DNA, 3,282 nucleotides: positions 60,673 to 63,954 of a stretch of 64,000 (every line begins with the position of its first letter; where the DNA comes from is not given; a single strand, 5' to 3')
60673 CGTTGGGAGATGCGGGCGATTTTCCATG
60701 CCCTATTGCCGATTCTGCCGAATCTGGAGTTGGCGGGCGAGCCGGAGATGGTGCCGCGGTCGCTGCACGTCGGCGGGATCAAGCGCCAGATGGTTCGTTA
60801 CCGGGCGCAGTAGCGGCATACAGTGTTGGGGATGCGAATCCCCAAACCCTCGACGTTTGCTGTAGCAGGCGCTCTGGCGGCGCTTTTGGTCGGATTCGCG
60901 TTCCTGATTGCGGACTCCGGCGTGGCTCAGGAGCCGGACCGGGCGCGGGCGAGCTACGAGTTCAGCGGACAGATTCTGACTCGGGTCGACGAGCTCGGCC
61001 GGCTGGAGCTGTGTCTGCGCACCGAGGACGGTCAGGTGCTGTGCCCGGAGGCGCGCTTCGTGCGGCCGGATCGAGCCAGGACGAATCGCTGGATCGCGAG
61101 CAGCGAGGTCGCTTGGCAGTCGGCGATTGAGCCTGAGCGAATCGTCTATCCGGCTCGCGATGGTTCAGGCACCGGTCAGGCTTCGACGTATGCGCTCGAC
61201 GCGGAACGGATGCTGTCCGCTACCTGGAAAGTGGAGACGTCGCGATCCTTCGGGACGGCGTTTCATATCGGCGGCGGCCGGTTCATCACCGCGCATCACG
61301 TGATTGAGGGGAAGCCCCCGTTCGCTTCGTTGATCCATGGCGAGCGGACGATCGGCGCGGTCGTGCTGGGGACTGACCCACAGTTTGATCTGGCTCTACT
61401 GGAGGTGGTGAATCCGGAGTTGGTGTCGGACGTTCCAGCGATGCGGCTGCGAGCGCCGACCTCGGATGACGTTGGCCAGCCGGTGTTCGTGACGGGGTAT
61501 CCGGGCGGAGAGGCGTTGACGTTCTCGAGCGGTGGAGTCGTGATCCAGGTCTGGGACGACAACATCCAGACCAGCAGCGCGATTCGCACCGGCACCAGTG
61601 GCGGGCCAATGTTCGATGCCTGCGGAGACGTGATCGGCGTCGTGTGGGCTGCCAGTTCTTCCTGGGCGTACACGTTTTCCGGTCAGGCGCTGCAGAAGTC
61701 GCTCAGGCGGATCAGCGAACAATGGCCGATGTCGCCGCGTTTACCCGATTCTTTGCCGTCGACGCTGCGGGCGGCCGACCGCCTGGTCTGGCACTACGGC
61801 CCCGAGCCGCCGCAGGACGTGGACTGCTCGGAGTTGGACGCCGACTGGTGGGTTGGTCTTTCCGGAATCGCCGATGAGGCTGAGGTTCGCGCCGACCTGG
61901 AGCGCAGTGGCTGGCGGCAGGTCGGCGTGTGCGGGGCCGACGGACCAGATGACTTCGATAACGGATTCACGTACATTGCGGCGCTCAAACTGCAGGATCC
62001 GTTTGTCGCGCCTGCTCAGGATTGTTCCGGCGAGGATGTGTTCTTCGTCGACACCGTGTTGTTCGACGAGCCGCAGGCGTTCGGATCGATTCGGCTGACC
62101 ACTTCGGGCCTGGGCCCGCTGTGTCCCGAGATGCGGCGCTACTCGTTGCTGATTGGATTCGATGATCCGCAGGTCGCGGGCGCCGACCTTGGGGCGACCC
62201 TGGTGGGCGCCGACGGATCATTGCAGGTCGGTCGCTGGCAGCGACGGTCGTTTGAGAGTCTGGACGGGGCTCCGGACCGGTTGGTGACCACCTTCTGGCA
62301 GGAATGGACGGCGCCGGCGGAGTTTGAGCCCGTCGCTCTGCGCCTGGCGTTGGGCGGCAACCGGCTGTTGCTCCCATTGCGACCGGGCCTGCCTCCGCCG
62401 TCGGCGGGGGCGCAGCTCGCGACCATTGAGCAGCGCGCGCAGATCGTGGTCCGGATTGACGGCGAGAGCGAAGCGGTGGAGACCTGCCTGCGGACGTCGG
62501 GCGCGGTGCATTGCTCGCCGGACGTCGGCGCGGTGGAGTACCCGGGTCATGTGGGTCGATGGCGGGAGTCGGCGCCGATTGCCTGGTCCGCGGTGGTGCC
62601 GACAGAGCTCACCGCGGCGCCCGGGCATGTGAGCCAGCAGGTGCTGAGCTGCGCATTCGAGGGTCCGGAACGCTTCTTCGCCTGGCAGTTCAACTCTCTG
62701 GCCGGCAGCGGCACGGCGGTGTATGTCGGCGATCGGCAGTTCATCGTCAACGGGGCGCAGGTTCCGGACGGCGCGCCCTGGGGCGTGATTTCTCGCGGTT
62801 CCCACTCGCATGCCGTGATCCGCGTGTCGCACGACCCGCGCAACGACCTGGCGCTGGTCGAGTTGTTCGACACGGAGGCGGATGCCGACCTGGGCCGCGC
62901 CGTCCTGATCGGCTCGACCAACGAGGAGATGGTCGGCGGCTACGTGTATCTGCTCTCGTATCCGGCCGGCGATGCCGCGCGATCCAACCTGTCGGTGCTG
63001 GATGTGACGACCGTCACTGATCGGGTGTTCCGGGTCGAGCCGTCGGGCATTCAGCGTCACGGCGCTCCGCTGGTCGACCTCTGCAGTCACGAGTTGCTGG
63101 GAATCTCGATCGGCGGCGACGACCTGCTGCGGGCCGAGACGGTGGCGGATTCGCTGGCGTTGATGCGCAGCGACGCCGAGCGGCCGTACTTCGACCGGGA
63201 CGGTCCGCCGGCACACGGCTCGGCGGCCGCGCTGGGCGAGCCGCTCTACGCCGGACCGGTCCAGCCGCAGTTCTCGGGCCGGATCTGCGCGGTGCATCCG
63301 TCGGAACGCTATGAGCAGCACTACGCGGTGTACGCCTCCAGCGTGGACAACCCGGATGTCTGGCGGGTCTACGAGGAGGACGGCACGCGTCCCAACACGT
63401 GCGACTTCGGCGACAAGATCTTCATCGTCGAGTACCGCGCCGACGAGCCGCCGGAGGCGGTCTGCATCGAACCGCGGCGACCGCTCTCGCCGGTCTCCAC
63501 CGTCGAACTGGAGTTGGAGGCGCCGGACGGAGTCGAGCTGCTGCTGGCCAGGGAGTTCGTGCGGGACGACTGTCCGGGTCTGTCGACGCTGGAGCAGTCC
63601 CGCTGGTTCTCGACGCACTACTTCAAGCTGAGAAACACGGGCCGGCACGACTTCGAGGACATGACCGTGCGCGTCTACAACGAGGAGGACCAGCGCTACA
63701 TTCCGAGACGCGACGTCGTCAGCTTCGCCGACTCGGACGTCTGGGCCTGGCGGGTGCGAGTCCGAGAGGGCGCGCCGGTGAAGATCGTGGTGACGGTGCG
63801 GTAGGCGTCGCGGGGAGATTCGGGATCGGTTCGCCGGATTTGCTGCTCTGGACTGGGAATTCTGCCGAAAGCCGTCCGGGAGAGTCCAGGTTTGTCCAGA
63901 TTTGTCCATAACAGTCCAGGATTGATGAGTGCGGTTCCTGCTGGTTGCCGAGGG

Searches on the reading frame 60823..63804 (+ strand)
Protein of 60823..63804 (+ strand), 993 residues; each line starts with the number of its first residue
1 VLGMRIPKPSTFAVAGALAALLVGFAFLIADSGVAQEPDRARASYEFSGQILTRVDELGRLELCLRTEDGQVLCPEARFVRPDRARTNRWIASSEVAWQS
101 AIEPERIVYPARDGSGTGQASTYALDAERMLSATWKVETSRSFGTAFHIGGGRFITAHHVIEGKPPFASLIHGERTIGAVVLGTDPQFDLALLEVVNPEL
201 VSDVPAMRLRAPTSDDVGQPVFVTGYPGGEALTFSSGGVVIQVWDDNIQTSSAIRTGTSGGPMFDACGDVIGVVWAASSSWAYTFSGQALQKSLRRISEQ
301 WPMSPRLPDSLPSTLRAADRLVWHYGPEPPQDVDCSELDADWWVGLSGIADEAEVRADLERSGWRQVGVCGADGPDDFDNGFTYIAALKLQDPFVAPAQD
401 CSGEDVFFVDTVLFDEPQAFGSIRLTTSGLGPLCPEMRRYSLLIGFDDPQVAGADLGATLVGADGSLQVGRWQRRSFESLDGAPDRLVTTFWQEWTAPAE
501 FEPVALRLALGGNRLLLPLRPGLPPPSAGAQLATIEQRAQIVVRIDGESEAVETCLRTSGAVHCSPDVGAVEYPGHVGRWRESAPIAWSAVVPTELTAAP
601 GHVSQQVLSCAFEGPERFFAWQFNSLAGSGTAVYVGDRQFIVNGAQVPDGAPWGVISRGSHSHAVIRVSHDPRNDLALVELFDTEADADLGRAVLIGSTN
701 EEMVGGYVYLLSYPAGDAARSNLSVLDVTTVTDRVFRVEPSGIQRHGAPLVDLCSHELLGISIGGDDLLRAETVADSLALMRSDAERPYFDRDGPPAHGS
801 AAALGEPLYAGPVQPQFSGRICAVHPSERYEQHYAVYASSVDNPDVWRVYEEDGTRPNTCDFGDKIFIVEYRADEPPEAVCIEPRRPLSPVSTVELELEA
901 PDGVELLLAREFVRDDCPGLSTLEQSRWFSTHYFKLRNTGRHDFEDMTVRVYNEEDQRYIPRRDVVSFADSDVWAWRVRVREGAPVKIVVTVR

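Call 10: search_protein_families(library=pfam, proteins=[window:60823-63804:+], max_evalue=1)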
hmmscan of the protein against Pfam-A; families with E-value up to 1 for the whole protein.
window:60823-63804:+ (993 aa): 2 families
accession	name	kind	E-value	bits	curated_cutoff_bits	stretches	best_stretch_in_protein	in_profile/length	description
PF13365.12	Trypsin_2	-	1.6e-26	94.2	27.6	2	144-273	1-144/144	Trypsin-like peptidase domain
PF00089.32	Trypsin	-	8.3e-05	22.9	20.6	1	136-276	19-197/220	Trypsin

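Call 15: search_protein_families(library=ncbifam, proteins=[window:60823-63804:+], max_evalue=1)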
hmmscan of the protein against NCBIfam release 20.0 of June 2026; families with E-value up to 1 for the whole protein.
window:60823-63804:+ (993 aa): 11 families
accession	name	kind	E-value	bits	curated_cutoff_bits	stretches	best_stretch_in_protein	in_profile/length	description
NF033740.0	MarP_fam_protase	equivalog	2.3e-15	56.5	250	1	141-296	210-376/390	MarP family serine protease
TIGR02037.1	degP_htrA_DO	subfamily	6.4e-15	55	416.2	1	138-273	56-197/434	Do family serine endopeptidase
NF041521.1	HhoA_HhoB_HtrA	equivalog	1.4e-09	37.7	450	1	138-276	53-199/335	HhoA/HhoB/HtrA family serine endopeptidase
NF008189.1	PRK10942.1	equivalog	4.3e-07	28.8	720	1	152-275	125-253/477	serine endoprotease DegP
TIGR02038.1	protease_degS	equivalog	2.9e-06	26.7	422.95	1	152-276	89-217/351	outer membrane-stress sensor serine endopeptidase DegS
NF047968.1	SerProtHtrA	equivalog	2.9e-05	23.6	470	1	139-275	84-231/357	serine protease HtrA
NF007526.1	PRK10139.1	equivalog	7.4e-05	21.6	756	1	151-276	102-232/456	serine endoprotease DegQ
NF050055.1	SerProtHtrAMycob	equivalog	0.00019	20.5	800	1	174-279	266-382/502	serine protease HtrA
NF008147.1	PRK10898.1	equivalog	0.0013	17.9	408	1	152-273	89-214/352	outer membrane-stress sensor serine endopeptidase DegS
NF040960.1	MamE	equivalog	0.0077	14.8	800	1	174-276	158-266/659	magnetosome formation protease MamE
NF053637.1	SerProtHtrAspr2045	equivalog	0.01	14.8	650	1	246-274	223-251/394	serine protease HtrA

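Call 53: find_homologous_proteins(query=window:60823-63804:+, max_evalue=0.00001)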
Query window:60823-63804:+ (993 aa): 77 proteins with E <= 0.00001 among 8000 candidates.
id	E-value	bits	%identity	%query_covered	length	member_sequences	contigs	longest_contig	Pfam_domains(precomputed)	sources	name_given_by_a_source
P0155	0.0e+0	2150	94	100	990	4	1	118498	PF13365.13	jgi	-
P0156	0.0e+0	1959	85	100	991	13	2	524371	PF13365.13,PF00089.33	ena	-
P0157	0.0e+0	1957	85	100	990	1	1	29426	PF13365.13,PF00089.33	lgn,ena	-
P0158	0.0e+0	1950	86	97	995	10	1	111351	PF13365.13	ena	-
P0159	0.0e+0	1949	84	100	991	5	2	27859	PF13365.13,PF00089.33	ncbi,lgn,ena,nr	ncbi:MAG: trypsin-like peptidase domain-containing protein [Chloroflexi bacterium]|nr:trypsin-like p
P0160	0.0e+0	1843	80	100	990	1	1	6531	PF13365.13,PF00089.33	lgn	-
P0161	0.0e+0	1841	80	100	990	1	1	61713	PF13365.13,PF00089.33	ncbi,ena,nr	ncbi:MAG: serine protease [Chloroflexota bacterium]|nr:serine protease [Chloroflexota bacterium]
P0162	0.0e+0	1834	79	100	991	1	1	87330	PF13365.13,PF00089.33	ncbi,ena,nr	ncbi:MAG: serine protease [Chloroflexota bacterium]|nr:serine protease [Chloroflexota bacterium]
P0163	0.0e+0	1805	78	100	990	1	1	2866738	PF13365.13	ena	-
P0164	0.0e+0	1654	74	97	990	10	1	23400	PF13365.13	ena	-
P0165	0.0e+0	1651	73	100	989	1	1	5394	PF13365.13,PF00089.33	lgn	-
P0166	0.0e+0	1610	72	98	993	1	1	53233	PF13365.13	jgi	jgi:hypothetical protein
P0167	0.0e+0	1606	70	99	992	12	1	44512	PF13365.13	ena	-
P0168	0.0e+0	1597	69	100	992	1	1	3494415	PF13365.13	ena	-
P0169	0.0e+0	1572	69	100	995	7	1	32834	PF13365.13,PF00089.33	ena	-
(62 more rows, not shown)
